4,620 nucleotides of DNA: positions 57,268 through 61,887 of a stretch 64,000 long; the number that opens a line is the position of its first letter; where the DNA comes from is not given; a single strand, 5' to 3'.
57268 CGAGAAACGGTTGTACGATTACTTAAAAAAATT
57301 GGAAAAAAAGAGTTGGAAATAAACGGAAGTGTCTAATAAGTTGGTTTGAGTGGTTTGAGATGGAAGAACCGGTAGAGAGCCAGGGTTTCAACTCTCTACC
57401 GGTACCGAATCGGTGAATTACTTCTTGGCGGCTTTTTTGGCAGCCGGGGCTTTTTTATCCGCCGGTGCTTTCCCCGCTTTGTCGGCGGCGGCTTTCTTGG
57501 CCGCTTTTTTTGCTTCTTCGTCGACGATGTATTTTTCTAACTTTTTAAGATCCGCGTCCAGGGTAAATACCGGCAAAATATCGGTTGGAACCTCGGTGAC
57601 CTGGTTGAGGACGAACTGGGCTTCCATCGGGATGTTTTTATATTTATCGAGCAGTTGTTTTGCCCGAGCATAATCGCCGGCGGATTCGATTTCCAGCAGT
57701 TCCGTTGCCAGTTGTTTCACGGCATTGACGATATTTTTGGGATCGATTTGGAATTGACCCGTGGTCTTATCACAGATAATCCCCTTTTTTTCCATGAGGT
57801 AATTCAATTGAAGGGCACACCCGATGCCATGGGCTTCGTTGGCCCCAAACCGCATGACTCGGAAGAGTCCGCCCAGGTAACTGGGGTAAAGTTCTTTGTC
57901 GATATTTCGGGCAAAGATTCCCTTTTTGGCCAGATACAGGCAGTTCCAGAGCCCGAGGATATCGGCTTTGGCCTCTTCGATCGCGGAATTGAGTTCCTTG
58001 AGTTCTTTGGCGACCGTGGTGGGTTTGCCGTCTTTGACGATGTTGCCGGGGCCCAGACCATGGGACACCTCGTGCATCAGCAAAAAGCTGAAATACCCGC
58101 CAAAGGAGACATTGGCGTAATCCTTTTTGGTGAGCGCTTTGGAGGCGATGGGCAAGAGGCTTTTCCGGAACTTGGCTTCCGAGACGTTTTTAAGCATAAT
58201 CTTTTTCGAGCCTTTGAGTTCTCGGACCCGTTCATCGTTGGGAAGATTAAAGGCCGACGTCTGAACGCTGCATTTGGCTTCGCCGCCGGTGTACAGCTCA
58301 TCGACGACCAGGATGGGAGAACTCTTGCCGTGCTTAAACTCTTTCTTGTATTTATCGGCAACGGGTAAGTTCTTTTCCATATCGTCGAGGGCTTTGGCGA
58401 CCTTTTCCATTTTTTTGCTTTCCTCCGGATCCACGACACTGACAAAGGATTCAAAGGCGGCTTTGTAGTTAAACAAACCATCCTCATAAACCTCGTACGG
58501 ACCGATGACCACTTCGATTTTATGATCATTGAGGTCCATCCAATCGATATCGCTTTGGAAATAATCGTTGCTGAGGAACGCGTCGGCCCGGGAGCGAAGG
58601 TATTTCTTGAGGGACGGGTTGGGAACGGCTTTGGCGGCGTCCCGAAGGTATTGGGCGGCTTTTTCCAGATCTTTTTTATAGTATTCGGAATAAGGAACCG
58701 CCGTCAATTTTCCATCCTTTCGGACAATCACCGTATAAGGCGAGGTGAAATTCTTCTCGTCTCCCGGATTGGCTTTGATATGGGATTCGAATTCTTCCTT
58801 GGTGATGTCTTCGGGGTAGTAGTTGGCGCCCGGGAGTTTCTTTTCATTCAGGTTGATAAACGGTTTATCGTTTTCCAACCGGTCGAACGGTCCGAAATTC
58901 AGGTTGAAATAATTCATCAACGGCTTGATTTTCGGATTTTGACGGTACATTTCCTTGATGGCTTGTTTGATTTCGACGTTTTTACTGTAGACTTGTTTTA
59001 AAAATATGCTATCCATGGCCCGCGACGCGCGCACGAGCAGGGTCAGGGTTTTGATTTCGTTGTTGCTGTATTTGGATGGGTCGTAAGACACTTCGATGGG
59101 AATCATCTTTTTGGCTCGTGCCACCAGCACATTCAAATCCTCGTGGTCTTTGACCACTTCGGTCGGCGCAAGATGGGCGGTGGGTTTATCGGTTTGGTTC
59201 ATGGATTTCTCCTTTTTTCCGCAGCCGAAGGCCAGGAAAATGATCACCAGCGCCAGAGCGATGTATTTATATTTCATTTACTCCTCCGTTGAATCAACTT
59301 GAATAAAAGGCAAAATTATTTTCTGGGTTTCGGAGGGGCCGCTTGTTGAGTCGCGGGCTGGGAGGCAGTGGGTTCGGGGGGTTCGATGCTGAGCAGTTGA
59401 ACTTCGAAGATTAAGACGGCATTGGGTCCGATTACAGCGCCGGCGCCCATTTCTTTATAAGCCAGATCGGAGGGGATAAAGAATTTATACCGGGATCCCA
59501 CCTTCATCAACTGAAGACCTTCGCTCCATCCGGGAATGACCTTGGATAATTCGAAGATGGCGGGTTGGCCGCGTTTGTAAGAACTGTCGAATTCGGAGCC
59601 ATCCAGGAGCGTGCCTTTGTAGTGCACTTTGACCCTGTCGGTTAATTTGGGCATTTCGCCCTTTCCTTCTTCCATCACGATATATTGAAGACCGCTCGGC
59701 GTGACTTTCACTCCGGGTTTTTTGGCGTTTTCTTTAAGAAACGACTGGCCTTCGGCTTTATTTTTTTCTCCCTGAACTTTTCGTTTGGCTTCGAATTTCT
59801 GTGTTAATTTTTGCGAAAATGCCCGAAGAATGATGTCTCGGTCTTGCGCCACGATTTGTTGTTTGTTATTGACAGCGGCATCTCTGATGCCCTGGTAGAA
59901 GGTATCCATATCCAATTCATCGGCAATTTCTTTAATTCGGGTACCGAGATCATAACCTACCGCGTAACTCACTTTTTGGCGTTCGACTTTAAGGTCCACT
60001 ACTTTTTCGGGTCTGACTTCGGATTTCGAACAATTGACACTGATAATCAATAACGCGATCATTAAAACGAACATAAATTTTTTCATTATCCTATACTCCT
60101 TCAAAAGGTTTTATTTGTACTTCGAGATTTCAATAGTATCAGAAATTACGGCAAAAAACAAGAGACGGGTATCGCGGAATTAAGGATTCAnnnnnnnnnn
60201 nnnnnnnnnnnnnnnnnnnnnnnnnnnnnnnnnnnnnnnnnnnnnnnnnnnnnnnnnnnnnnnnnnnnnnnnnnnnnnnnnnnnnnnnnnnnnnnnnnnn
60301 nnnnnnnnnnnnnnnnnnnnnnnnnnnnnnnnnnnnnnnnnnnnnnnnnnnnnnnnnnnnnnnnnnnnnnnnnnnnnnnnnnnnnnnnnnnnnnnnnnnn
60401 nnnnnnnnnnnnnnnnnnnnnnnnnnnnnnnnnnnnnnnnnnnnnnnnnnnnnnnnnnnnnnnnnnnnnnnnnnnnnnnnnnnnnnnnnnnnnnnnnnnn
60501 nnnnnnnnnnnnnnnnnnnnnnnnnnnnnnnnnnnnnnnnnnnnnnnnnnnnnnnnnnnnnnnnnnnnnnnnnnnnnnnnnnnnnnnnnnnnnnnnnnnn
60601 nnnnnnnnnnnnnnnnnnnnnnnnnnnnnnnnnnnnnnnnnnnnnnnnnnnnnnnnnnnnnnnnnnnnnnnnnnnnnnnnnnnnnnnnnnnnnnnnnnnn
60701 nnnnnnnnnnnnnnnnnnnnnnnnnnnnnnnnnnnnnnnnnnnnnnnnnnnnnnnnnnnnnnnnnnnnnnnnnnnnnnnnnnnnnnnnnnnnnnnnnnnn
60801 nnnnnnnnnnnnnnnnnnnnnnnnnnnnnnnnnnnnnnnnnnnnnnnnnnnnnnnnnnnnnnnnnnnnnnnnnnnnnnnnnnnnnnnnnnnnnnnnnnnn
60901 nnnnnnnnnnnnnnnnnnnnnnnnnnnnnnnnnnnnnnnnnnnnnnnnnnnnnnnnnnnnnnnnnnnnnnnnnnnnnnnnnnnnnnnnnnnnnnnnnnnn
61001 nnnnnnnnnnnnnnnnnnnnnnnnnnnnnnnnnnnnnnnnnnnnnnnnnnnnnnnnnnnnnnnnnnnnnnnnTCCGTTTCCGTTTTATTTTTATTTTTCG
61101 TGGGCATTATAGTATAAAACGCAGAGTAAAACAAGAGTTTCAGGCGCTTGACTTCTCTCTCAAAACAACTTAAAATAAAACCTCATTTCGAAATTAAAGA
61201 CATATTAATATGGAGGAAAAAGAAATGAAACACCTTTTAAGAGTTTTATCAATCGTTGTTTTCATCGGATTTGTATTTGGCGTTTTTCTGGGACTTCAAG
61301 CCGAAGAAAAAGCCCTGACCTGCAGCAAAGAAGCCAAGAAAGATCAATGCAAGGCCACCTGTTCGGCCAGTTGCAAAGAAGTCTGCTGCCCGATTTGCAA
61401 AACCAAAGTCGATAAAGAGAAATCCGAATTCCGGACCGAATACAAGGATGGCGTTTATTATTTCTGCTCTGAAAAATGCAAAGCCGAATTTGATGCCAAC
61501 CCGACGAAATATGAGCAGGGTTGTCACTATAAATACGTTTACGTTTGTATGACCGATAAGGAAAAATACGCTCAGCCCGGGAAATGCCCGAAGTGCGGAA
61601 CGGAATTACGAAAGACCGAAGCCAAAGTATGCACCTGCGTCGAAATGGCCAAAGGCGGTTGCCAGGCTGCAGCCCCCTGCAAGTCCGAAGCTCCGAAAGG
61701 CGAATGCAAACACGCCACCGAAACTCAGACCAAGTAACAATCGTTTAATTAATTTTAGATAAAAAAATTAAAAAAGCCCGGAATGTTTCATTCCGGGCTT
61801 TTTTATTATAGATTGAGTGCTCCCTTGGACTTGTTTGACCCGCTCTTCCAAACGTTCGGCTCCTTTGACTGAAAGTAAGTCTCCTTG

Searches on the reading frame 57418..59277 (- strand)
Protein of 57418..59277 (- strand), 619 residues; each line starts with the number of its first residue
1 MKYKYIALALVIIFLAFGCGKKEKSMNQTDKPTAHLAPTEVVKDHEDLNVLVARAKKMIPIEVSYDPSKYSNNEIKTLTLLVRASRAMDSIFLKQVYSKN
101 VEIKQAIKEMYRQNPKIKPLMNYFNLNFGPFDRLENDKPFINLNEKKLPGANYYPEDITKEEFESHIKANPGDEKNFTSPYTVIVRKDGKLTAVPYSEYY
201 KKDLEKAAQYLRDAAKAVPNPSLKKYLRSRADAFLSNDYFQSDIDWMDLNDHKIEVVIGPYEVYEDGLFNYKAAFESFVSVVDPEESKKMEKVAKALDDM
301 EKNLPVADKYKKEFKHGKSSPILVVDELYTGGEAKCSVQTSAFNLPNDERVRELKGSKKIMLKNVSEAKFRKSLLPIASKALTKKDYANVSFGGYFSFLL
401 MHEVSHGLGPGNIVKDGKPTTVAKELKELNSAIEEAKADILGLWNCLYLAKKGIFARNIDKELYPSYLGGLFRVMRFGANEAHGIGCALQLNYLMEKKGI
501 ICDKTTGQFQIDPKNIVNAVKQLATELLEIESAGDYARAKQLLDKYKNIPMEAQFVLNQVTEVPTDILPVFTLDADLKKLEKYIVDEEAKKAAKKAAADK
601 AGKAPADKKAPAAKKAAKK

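Call 10: search_protein_families(library=pfam, proteins=[window:57418-59277:-], max_evalue=0.01)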
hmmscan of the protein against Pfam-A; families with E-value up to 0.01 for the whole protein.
window:57418-59277:- (619 aa): 1 family
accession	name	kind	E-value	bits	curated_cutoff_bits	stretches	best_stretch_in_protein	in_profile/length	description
PF03571.21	Peptidase_M49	-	7.8e-17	61.3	21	1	189-429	91-324/548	Peptidase family M49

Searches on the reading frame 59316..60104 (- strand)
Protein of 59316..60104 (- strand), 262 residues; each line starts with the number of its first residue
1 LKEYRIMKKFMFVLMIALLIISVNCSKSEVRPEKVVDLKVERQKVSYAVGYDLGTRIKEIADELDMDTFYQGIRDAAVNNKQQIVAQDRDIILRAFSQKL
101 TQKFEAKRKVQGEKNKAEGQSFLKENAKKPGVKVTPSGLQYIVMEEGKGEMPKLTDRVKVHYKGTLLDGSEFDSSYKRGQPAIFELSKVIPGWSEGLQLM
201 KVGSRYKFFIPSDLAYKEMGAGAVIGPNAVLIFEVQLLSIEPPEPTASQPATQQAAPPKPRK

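Call 10: search_protein_families(library=pfam, proteins=[window:59316-60104:-], max_evalue=0.01)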
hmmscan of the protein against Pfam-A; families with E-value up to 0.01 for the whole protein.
window:59316-60104:- (262 aa): 2 families
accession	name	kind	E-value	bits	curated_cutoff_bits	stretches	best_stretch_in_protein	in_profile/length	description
PF00254.34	FKBP_C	-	7.2e-30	103.6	21.1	1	150-238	3-94/94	FKBP-type peptidyl-prolyl cis-trans isomerase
PF01346.23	FKBP_N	-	7.4e-27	94.5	22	1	43-143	2-97/97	Domain amino terminal to FKBP-type peptidyl-prolyl isomerase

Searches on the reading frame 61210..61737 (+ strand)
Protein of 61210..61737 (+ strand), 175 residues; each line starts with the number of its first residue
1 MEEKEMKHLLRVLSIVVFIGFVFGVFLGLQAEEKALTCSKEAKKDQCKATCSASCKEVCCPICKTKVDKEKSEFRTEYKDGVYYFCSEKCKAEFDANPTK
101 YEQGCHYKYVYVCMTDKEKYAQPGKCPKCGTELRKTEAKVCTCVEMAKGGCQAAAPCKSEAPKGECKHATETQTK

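Call 9: find_encoding_contigs(protein=window:61210-61737:+, flank=10000, max_places=10)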
Protein window:61210-61737:+ (175 aa): no gene with exactly this product is on record in the collection.

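Call 10: search_protein_families(library=pfam, proteins=[window:61210-61737:+], max_evalue=0.01)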
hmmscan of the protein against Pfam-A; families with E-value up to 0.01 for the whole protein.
window:61210-61737:+ (175 aa): 3 families
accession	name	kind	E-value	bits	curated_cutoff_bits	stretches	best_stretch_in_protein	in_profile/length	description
PF04945.19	YHS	-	7.7e-12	45.5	30.3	1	61-103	4-45/47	YHS domain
PF19335.5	HMBD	-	7.7e-05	23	23.6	1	111-135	2-27/28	Heavy metal binding domain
PF13248.11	Zn_ribbon_3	-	0.0069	16.3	27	0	125-142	4-20/26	zinc-ribbon domain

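Call 20: find_homologous_proteins(query=window:61210-61734:+)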
Query window:61210-61734:+ (175 aa): 2 proteins with E <= 0.001 among 38 candidates.
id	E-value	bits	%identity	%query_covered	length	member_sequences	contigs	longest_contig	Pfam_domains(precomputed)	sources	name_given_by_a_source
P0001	4.7e-108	377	100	97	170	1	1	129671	PF04945.20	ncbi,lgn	ncbi:MAG: YHS domain-containing protein [Candidatus Omnitrophota bacterium]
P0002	1.7e-25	108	47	84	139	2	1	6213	PF19335.6,PF04945.20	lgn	-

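Call 21: find_encoding_contigs(protein=P0001, flank=10000, max_places=10)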
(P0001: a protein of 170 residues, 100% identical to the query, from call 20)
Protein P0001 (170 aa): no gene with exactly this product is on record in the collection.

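Call 22: find_encoding_contigs(protein=P0002, flank=10000, max_places=10)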
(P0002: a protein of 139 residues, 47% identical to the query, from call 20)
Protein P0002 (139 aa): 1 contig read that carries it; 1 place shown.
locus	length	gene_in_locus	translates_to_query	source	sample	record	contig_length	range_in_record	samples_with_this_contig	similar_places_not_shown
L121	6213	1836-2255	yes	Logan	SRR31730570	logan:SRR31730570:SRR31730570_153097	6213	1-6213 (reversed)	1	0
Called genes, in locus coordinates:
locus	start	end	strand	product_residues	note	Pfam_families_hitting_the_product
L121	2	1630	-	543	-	?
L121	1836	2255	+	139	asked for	PF04945:YHS, PF19335:HMBD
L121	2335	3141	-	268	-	PF00753:Lactamase_B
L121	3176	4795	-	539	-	PF00072:Response_reg, PF00563:EAL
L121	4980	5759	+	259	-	PF02654:CobS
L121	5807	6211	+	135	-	?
